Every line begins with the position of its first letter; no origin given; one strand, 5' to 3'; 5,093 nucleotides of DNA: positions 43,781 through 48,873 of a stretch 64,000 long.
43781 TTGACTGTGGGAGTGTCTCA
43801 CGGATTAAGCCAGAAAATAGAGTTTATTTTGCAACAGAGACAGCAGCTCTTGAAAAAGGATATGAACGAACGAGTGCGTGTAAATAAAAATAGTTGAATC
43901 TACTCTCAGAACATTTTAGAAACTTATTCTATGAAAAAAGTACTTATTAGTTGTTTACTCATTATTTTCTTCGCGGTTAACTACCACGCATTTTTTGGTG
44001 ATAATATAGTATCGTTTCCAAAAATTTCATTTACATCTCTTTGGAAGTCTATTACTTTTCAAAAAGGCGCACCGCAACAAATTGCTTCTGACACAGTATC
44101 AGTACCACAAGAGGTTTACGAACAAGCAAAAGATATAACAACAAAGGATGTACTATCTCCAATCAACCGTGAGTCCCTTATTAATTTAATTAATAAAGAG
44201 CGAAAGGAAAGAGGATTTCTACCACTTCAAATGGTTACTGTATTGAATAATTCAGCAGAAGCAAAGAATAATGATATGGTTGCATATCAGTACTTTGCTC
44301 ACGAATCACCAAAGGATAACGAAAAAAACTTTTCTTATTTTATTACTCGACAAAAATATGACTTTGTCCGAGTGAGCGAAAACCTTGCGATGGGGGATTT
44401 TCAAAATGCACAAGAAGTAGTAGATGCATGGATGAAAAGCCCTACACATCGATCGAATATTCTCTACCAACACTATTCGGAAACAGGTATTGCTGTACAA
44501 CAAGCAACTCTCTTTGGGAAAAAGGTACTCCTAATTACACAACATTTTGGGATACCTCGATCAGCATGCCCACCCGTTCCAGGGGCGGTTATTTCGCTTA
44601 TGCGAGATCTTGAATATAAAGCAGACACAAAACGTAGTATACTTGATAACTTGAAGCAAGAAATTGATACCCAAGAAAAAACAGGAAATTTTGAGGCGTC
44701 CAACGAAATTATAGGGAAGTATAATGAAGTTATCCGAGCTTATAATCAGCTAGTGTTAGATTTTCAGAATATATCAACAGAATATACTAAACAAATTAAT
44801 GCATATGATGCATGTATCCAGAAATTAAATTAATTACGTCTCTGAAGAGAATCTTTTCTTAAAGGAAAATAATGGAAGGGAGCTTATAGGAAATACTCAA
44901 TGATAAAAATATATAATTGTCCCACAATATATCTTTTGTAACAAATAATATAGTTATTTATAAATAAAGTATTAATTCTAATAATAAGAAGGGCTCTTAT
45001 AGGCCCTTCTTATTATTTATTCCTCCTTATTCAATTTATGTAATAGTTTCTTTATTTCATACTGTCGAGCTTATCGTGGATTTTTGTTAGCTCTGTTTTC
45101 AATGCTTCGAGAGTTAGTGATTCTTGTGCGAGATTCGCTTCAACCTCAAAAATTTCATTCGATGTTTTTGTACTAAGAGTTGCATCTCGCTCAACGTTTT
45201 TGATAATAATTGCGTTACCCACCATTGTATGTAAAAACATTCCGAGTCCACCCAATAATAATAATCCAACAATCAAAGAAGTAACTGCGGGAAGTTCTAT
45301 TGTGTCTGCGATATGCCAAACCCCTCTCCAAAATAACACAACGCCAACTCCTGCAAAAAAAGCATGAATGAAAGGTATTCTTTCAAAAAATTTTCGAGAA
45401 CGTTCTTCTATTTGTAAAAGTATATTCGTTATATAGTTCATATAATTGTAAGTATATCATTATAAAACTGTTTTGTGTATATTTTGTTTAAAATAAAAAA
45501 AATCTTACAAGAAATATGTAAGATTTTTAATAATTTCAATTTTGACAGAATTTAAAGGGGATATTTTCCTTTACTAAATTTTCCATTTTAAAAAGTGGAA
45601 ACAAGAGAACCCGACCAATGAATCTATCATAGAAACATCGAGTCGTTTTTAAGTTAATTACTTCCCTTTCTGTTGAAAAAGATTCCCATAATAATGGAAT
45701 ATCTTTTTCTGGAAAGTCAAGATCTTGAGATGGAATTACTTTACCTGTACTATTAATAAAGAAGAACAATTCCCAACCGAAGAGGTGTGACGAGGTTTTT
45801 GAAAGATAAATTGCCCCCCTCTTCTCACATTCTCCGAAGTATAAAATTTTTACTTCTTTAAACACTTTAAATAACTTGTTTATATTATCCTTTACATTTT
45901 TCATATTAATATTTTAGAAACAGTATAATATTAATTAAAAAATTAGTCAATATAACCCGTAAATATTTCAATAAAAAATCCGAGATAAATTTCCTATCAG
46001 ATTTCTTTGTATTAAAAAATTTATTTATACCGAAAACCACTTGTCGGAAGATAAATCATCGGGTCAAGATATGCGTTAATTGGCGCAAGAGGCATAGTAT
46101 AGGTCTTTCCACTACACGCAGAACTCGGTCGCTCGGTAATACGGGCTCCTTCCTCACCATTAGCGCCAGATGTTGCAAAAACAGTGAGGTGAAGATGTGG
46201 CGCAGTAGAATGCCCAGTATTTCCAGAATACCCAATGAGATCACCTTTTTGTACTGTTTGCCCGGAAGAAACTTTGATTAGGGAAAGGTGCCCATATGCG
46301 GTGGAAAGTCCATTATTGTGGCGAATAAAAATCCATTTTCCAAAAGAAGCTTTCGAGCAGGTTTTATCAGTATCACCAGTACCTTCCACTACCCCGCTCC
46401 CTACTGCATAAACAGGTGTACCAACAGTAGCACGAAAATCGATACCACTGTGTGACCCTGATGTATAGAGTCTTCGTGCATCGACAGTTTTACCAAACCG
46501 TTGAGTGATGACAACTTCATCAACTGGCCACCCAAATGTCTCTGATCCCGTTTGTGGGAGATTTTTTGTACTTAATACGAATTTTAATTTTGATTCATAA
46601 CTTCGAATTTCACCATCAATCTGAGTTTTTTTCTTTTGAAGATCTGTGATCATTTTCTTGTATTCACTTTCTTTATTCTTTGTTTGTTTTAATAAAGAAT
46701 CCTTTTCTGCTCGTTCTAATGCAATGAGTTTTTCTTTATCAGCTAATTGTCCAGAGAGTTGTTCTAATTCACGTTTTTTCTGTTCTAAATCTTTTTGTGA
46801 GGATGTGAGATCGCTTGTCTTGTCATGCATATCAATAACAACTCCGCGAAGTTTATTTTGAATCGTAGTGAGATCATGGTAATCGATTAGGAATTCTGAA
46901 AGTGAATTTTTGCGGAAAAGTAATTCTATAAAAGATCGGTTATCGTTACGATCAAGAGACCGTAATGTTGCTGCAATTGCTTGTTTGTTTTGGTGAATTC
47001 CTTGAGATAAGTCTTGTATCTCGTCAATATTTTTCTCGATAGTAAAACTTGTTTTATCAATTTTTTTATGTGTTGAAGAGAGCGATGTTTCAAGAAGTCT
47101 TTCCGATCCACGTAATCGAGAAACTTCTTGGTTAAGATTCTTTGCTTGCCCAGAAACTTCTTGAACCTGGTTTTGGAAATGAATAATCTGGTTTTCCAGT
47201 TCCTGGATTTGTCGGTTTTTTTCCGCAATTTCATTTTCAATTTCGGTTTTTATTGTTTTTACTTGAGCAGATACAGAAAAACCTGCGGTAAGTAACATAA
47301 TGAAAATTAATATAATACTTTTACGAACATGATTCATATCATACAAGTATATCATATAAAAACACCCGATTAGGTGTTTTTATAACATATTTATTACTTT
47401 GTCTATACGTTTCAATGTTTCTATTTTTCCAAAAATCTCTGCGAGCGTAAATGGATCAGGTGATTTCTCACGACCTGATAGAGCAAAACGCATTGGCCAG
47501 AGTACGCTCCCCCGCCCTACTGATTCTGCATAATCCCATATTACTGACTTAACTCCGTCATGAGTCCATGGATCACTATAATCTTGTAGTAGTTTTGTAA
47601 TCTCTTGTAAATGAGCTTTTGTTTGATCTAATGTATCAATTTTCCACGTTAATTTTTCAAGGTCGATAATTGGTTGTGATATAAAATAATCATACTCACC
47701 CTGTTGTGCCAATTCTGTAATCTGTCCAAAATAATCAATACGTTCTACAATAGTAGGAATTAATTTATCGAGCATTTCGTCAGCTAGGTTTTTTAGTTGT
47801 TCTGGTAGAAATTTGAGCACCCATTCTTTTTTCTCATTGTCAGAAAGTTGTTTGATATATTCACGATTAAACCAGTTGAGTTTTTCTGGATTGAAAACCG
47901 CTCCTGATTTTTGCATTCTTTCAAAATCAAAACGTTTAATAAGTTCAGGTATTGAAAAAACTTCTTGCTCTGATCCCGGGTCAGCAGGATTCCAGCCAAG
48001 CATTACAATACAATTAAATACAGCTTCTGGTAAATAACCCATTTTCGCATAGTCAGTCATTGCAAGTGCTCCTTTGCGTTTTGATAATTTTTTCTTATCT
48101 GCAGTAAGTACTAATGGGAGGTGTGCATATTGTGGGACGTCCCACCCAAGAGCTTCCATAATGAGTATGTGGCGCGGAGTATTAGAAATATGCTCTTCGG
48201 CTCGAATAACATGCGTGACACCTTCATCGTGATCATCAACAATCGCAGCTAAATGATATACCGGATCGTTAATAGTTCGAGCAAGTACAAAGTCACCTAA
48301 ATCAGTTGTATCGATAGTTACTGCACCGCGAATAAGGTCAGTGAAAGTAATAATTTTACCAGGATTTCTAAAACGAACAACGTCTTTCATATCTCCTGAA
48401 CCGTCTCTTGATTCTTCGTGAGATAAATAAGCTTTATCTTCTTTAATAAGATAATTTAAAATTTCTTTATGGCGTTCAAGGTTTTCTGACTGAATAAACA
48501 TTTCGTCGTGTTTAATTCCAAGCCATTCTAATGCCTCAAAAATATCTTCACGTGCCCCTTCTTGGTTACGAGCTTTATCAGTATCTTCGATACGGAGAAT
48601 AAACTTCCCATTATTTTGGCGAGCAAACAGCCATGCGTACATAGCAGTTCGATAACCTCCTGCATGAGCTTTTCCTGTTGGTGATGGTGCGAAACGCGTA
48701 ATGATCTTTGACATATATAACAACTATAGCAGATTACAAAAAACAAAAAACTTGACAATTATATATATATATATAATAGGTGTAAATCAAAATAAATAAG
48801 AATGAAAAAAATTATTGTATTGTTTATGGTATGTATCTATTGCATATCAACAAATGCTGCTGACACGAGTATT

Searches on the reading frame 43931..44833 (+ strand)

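Call 47: search_protein_families(library=pfam, max_evalue=0.00001, proteins=[window:43931-44833:+])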
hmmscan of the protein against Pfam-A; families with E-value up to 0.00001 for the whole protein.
window:43931-44833:+ (300 aa): 1 family
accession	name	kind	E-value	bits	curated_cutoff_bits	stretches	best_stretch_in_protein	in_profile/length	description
PF00188.32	CAP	-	2.5e-12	48.1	21.1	1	85-193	2-106/117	Cysteine-rich secretory protein family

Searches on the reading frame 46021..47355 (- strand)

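Call 47: search_protein_families(library=pfam, max_evalue=0.00001, proteins=[window:46021-47355:-])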
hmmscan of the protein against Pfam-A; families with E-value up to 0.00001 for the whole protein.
window:46021-47355:- (444 aa): 1 family
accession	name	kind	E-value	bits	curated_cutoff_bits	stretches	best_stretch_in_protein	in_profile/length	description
PF01551.29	Peptidase_M23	-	7.2e-28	97.1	28.7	1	301-393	2-88/96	Peptidase family M23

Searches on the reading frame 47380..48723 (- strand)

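Call 47: search_protein_families(library=pfam, max_evalue=0.00001, proteins=[window:47380-48723:-])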
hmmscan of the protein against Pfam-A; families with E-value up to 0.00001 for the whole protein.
window:47380-48723:- (447 aa): 2 families
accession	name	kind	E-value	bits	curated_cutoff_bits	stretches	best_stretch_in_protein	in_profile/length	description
PF00749.27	tRNA-synt_1c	-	1.1e-78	264.8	23.4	2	104-284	133-314/314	tRNA synthetases class I (E and Q), catalytic domain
PF19269.4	Anticodon_2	-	1.4e-19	71.3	23.6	1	308-444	9-141/141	Anticodon binding domain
